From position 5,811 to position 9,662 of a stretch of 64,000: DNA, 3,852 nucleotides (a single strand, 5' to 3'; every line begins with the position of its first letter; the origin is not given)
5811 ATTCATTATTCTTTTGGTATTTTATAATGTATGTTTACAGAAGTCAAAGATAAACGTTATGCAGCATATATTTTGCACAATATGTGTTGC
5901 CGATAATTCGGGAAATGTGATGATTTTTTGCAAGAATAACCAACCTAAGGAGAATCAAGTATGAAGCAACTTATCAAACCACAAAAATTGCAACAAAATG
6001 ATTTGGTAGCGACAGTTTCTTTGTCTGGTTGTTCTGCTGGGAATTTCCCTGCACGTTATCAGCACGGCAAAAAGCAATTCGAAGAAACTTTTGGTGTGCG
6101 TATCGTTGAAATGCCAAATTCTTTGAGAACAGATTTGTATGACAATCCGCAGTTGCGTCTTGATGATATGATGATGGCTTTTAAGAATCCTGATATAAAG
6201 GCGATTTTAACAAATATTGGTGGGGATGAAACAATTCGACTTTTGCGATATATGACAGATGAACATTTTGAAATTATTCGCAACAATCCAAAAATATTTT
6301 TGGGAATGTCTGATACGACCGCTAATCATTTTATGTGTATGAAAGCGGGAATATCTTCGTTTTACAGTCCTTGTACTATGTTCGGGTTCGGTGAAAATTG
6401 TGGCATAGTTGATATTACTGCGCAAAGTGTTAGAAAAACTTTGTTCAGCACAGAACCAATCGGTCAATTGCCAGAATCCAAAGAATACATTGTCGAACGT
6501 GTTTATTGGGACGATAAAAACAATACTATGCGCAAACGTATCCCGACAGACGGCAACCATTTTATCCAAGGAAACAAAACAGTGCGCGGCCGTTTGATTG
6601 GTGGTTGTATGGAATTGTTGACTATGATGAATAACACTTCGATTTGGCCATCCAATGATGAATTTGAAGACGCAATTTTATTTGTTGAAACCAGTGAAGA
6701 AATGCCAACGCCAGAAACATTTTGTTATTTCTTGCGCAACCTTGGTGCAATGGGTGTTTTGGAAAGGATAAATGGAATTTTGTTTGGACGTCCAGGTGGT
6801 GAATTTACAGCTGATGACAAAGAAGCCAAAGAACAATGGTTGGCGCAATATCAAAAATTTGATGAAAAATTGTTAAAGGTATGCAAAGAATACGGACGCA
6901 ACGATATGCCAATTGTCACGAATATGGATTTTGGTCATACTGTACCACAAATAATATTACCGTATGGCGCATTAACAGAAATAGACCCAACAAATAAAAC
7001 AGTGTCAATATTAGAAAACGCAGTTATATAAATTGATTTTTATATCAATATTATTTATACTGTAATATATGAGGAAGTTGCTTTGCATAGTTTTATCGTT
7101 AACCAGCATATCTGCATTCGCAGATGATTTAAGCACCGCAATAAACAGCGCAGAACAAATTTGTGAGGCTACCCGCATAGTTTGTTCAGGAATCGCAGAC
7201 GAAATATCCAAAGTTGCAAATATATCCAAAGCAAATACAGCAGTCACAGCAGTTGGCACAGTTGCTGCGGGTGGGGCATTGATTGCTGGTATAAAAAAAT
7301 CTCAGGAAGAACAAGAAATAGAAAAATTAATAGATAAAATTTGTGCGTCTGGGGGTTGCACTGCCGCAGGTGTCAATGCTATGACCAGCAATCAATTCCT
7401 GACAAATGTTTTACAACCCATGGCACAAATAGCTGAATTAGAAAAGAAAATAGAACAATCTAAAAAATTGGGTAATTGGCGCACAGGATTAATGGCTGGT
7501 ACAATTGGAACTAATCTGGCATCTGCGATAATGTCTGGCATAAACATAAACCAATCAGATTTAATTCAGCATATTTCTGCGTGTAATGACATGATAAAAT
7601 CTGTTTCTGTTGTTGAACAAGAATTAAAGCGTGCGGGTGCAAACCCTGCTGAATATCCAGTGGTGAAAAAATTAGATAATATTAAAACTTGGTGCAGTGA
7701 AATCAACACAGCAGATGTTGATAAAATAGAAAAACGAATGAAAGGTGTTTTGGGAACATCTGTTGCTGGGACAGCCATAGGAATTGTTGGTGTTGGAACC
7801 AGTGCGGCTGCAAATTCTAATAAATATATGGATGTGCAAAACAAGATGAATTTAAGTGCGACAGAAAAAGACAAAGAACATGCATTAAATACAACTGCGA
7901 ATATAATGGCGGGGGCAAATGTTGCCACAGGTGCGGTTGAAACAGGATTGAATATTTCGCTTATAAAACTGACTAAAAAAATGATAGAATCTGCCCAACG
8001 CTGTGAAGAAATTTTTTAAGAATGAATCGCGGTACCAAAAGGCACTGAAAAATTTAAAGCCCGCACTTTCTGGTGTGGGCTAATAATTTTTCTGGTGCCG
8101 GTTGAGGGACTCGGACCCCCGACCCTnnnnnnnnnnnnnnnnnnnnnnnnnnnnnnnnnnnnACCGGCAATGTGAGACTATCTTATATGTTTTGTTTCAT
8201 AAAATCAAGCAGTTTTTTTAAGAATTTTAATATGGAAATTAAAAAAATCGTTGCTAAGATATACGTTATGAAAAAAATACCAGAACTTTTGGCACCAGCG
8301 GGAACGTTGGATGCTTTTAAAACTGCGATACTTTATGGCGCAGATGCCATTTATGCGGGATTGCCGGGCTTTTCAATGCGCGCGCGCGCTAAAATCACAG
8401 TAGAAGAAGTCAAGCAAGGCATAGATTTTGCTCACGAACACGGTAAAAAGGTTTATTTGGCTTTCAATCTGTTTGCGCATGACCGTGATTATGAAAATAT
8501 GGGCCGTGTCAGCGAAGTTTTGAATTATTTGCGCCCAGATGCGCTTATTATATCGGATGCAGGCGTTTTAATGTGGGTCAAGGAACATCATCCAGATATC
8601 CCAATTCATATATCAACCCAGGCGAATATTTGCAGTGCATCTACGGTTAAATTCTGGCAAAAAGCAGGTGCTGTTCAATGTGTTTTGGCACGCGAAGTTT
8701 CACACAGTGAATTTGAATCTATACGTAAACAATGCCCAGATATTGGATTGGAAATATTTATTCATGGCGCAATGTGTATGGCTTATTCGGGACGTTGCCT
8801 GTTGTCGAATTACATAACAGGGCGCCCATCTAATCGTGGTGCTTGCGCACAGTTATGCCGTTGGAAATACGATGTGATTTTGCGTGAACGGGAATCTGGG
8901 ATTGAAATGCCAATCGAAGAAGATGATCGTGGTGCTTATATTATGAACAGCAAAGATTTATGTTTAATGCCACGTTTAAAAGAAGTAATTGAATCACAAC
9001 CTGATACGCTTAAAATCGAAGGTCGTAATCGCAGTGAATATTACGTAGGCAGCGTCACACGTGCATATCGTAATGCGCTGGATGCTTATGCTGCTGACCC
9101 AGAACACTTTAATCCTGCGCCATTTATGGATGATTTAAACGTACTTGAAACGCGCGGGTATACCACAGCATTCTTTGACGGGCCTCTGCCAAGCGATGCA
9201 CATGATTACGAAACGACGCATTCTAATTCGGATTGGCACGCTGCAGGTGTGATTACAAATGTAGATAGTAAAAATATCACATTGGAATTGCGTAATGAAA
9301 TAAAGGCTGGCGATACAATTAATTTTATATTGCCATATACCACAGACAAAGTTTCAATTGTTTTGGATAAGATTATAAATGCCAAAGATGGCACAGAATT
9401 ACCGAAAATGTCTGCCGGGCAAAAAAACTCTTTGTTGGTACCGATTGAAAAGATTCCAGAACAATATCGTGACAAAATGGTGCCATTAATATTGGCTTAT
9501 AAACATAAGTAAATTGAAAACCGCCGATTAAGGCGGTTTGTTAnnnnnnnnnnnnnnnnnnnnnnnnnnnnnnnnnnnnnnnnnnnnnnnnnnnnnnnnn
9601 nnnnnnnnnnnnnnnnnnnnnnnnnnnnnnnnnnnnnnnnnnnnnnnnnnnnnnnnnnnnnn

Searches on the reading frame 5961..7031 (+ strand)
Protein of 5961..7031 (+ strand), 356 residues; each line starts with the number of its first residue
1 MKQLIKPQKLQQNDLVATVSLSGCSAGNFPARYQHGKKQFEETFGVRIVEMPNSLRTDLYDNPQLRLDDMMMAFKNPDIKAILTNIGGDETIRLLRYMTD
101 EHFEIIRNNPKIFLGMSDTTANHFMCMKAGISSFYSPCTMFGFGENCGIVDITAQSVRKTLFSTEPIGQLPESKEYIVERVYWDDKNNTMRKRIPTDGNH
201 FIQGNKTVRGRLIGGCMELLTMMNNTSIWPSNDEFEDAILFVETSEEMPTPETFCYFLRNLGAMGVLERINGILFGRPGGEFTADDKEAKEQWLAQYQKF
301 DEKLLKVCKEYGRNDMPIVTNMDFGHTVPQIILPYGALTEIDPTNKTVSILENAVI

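Call 69: search_protein_families(library=pfam, proteins=[window:5961-7031:+], max_evalue=0.00001)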
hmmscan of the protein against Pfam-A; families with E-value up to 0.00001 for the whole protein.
window:5961-7031:+ (356 aa): 2 families
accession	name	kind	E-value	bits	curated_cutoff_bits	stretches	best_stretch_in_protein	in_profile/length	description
PF17676.7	Peptidase_S66C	-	3.4e-25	89.4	23.7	1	209-341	1-120/120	LD-carboxypeptidase C-terminal domain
PF02016.21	Peptidase_S66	-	8.2e-24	84.5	25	1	16-135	1-120/121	LD-carboxypeptidase N-terminal domain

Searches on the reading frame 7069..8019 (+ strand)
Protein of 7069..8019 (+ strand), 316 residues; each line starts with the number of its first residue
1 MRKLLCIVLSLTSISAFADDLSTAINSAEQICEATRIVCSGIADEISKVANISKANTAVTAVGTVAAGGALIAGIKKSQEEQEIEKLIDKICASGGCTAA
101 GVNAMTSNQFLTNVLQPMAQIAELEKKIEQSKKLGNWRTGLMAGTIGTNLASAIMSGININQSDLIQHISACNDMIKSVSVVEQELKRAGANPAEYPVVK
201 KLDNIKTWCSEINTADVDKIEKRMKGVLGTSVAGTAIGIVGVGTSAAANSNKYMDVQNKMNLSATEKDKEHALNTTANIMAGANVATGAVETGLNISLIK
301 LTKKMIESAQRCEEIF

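Call 69: search_protein_families(library=pfam, proteins=[window:7069-8019:+], max_evalue=0.00001)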
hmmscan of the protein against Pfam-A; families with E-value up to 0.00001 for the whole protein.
window:7069-8019:+ (316 aa): 1 family
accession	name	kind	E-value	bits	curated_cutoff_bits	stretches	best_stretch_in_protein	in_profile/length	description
PF14748.11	P5CR_dimer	-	3.2e-06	27.8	25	1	53-123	35-100/105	Pyrroline-5-carboxylate reductase dimerisation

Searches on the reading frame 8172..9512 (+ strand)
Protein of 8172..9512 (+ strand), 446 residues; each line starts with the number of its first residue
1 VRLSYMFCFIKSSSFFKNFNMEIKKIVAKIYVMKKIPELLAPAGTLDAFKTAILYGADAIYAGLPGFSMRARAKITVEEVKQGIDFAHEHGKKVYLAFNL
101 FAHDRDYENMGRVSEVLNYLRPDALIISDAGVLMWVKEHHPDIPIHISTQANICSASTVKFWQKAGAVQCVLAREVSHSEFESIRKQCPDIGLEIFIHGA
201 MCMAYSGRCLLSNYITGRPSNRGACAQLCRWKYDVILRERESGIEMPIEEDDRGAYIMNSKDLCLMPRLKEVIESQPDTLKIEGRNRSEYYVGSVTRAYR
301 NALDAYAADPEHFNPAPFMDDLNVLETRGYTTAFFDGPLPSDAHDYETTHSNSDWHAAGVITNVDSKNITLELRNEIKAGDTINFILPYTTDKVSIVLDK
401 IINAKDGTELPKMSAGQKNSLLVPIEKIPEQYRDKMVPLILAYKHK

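Call 69: search_protein_families(library=pfam, proteins=[window:8172-9512:+], max_evalue=0.00001)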
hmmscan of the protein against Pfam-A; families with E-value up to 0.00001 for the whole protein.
window:8172-9512:+ (446 aa): 2 families
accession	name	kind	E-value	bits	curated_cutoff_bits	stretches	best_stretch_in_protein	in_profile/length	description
PF01136.24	Peptidase_U32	-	9.2e-81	271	22.4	1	113-337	7-229/233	Peptidase family U32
PF16325.11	Peptidase_U32_C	-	1.5e-06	28.7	28.2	1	354-421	2-70/83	Peptidase family U32 C-terminal domain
